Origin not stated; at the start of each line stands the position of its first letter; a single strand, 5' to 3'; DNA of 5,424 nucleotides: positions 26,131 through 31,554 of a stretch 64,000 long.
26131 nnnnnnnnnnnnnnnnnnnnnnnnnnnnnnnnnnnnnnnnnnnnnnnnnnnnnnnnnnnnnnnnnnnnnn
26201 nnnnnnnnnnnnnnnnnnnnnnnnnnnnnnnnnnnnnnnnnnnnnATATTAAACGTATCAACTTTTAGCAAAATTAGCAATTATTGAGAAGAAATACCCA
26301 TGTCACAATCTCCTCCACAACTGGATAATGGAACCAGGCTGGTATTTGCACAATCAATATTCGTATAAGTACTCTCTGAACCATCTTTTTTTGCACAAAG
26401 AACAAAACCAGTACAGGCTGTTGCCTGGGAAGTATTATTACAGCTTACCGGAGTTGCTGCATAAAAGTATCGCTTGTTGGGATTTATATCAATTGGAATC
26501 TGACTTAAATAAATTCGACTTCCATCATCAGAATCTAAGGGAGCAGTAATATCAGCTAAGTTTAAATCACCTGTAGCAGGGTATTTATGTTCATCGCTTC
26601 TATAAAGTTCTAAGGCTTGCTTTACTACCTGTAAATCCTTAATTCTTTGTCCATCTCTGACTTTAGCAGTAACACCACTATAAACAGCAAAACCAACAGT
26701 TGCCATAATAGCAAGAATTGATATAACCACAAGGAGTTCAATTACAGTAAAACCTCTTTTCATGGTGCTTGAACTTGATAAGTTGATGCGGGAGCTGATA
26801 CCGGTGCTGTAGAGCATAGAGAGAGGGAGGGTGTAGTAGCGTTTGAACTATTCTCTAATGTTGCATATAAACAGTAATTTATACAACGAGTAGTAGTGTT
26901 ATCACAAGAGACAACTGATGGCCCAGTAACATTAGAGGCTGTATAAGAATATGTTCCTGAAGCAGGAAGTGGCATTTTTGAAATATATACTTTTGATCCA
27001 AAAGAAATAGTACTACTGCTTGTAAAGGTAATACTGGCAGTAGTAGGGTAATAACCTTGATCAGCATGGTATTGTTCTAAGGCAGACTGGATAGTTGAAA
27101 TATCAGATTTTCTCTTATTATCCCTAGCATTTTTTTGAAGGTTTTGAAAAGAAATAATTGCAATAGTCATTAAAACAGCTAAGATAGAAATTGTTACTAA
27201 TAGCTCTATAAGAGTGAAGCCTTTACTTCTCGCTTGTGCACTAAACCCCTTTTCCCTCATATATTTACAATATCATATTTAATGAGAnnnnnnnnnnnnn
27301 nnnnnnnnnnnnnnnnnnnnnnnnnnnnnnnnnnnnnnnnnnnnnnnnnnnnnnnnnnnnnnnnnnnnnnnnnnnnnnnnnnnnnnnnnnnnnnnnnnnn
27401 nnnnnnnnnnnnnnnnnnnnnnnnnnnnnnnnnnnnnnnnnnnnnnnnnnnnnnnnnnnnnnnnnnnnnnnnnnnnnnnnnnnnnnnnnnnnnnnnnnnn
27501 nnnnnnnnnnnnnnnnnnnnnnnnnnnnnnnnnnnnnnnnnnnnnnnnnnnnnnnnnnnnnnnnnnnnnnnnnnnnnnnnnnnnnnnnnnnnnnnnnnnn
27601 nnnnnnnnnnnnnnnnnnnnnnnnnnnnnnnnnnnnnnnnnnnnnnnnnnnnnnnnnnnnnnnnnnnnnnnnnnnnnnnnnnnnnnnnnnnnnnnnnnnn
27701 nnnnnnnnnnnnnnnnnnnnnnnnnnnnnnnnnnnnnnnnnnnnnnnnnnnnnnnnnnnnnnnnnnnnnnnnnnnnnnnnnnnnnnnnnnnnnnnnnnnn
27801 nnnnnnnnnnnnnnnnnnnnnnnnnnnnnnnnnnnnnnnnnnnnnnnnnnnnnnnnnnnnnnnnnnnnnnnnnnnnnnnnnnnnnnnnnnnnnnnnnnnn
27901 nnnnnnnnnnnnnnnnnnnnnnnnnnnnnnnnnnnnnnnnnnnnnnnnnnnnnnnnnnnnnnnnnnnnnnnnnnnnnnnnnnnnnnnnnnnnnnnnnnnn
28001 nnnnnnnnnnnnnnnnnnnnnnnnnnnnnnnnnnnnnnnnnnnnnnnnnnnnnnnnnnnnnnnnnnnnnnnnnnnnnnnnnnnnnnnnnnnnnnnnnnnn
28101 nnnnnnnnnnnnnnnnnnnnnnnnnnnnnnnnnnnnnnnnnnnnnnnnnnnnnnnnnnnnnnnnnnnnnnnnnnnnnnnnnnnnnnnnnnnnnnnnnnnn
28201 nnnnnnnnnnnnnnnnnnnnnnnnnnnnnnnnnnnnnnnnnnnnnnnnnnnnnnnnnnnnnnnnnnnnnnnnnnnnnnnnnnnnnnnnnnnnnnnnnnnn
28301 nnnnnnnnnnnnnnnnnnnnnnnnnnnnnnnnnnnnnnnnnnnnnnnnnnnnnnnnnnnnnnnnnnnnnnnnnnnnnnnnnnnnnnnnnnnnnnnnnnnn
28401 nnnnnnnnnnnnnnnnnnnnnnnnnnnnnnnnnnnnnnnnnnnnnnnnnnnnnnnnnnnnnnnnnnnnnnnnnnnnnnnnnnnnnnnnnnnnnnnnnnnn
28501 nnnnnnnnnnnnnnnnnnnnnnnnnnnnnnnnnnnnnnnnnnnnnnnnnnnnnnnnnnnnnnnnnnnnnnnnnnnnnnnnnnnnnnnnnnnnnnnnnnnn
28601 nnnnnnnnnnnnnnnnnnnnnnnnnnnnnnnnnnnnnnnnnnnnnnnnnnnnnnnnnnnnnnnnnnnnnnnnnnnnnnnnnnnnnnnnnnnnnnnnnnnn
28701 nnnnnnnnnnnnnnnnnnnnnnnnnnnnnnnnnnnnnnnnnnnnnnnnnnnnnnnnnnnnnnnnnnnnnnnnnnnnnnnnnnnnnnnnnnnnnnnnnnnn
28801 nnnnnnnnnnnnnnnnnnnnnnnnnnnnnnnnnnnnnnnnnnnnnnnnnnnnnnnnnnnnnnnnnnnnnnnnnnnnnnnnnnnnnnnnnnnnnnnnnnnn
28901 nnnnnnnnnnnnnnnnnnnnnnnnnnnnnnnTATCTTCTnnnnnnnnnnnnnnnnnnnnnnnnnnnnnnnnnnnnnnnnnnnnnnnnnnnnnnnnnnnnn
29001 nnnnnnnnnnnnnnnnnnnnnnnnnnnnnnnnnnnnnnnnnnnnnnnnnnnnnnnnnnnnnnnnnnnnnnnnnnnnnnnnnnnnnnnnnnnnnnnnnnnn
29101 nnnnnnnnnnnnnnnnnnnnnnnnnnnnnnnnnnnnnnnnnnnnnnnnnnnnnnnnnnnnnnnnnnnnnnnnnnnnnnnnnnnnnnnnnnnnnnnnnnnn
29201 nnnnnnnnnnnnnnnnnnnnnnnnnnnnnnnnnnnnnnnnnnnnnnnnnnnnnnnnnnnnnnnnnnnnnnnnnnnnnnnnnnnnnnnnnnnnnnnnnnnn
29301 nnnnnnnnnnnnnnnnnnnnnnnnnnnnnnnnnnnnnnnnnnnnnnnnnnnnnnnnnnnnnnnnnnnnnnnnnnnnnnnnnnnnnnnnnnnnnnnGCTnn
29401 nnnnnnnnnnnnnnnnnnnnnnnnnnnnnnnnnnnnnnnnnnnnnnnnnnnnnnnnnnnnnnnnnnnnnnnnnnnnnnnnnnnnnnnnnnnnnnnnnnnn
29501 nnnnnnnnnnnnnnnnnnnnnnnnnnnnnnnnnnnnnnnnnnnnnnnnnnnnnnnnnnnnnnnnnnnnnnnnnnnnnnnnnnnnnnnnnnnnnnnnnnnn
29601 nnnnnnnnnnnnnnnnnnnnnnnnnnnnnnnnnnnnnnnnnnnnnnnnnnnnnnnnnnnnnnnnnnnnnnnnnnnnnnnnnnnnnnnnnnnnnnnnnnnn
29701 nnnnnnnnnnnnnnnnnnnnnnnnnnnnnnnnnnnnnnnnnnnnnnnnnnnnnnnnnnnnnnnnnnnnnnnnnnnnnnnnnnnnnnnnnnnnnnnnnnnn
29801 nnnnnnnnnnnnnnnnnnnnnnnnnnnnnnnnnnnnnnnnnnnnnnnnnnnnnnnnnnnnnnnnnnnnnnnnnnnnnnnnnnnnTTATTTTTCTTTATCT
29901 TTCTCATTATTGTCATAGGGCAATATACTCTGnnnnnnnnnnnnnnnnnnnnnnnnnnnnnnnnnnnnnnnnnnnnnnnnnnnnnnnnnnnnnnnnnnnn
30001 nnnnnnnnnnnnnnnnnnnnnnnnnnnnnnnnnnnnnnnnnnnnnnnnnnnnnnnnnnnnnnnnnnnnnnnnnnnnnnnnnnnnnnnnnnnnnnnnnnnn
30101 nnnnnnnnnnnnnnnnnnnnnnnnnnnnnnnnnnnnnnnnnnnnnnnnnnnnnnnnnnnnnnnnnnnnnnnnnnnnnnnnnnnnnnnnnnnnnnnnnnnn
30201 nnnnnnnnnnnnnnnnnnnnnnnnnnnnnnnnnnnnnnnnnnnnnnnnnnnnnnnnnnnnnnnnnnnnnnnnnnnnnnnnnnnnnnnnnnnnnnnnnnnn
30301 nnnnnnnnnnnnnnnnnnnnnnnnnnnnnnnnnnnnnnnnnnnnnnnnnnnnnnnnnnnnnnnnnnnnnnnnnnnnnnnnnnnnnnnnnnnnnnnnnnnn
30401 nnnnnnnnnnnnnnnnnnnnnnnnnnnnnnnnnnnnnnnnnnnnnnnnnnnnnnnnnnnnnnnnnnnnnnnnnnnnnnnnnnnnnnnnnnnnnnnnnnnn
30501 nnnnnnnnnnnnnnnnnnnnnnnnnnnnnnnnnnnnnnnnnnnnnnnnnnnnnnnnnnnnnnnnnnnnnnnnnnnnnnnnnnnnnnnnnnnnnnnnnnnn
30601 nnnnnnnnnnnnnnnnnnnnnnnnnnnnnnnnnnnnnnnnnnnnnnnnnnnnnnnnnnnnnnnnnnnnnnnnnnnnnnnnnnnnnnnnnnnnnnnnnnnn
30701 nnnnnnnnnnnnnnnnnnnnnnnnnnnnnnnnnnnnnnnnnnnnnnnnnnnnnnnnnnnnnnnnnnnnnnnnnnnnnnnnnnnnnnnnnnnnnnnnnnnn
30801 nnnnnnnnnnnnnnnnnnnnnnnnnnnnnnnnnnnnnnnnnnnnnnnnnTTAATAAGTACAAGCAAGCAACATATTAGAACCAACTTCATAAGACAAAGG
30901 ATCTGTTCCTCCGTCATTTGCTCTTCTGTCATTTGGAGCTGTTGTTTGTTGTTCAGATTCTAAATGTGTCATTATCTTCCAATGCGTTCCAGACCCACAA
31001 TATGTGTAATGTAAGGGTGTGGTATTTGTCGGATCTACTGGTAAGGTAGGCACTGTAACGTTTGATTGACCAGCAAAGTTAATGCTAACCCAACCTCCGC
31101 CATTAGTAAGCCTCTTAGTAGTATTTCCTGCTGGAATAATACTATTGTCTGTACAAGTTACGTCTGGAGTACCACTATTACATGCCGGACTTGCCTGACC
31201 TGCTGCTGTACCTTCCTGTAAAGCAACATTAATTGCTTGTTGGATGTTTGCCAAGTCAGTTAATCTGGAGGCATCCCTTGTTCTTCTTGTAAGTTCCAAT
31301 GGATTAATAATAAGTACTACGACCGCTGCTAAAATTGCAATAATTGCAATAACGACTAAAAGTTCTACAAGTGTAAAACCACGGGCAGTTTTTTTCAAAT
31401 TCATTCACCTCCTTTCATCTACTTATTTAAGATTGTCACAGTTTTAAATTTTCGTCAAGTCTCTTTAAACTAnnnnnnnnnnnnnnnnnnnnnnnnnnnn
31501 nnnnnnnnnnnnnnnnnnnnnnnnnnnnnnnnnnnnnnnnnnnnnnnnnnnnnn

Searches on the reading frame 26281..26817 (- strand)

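Call 3: search_protein_families(library=pfam, proteins=[window:26281-26817:-], max_evalue=0.01)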
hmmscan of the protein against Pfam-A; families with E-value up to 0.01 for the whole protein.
window:26281-26817:- (178 aa): 1 family
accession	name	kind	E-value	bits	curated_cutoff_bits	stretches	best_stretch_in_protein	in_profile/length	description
PF07963.17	N_methyl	-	4.3e-06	26.5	21.2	1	20-41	4-25/27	Prokaryotic N-terminal methylation motif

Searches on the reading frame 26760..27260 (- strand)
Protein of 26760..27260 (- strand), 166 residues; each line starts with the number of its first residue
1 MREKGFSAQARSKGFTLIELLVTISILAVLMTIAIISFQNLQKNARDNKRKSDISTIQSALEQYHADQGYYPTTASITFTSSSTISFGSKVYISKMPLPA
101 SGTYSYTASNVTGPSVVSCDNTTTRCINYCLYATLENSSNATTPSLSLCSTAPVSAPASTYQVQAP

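Call 3: search_protein_families(library=pfam, proteins=[window:26760-27260:-], max_evalue=0.01)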
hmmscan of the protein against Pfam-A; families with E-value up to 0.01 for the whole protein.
window:26760-27260:- (166 aa): 2 families
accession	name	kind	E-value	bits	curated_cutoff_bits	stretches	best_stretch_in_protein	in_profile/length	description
PF07963.17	N_methyl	-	5e-09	35.8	21.2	1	11-35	3-27/27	Prokaryotic N-terminal methylation motif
PF08334.16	T2SSG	-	0.00015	22.2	21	1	42-75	6-39/108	Type II secretion system (T2SS), protein G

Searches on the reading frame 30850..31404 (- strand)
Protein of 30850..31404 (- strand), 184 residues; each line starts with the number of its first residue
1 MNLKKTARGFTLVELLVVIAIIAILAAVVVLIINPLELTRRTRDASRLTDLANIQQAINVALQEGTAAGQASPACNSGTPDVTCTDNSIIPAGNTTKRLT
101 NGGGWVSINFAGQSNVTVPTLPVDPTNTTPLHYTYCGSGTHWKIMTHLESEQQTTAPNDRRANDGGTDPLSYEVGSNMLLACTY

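Call 5: search_protein_families(library=pfam, proteins=[window:30850-31404:-], max_evalue=0.01)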
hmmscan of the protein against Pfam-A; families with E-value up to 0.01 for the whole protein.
window:30850-31404:- (184 aa): 1 family
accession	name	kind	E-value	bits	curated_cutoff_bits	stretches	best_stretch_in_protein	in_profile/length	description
PF07963.17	N_methyl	-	5.2e-09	35.7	21.2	1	5-29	2-26/27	Prokaryotic N-terminal methylation motif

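Call 63: search_protein_families(library=ncbifam, proteins=[window:30850-31404:-], max_evalue=1)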
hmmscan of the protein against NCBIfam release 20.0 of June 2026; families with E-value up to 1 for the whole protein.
window:30850-31404:- (184 aa): 19 families
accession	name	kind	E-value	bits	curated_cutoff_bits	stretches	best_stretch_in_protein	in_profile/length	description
TIGR01708.2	typeII_sec_gspH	equivalog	1.2e-09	38.4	80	1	8-69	2-62/169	type II secretion system minor pseudopilin GspH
TIGR02532.1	IV_pilin_GFxxxE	domain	6.4e-08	32.1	16.3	1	8-29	2-23/24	prepilin-type N-terminal cleavage/methylation domain-containing protein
NF007862.0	PRK10574.1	equivalog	2.6e-06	27.6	138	1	6-81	3-72/145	prepilin peptidase-dependent pilin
TIGR02596.1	TIGR02596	subfamily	3.9e-06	27.1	70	1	10-64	1-54/196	Verru_Chthon cassette protein D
NF041775.1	typeIV_PilA_Myxo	equivalog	6.9e-06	26.2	400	1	6-54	9-55/214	type IV pilin protein PilA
TIGR01710.1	typeII_sec_gspG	equivalog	1.3e-05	25.2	88.85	1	8-59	1-50/134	type II secretion system major pseudopilin GspG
NF040999.1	pilin_ComGC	equivalog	0.00029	21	75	1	8-30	2-24/84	competence type IV pilus major pilin ComGC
TIGR01711.1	gspJ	equivalog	0.00066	19.5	64.85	1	8-58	1-50/192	type II secretion system minor pseudopilin GspJ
TIGR02599.1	TIGR02599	subfamily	0.00069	18.9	256.5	1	9-51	1-42/361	Verru_Chthon cassette protein C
NF007800.0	PRK10506.1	equivalog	0.0008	19.3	158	1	4-28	5-29/163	prepilin peptidase-dependent protein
TIGR01707.1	gspI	equivalog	0.0011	19.5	44.35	1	9-50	1-37/101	type II secretion system minor pseudopilin GspI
NF040982.1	ComGD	equivalog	0.0014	19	70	1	8-56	2-51/139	competence type IV pilus minor pilin ComGD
NF041013.1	T4P_ComGE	equivalog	0.0015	18.6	49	1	6-37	2-33/83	competence type IV pilus minor pilin ComGE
NF041002.1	pilin_ComGF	equivalog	0.0017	18.6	80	1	8-54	2-48/139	competence type IV pilus minor pilin ComGF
NF038304.1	EPS_HpsC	equivalog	0.0055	16.3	200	1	3-58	16-70/318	hormogonium polysaccharide secretion pseudopilin HpsC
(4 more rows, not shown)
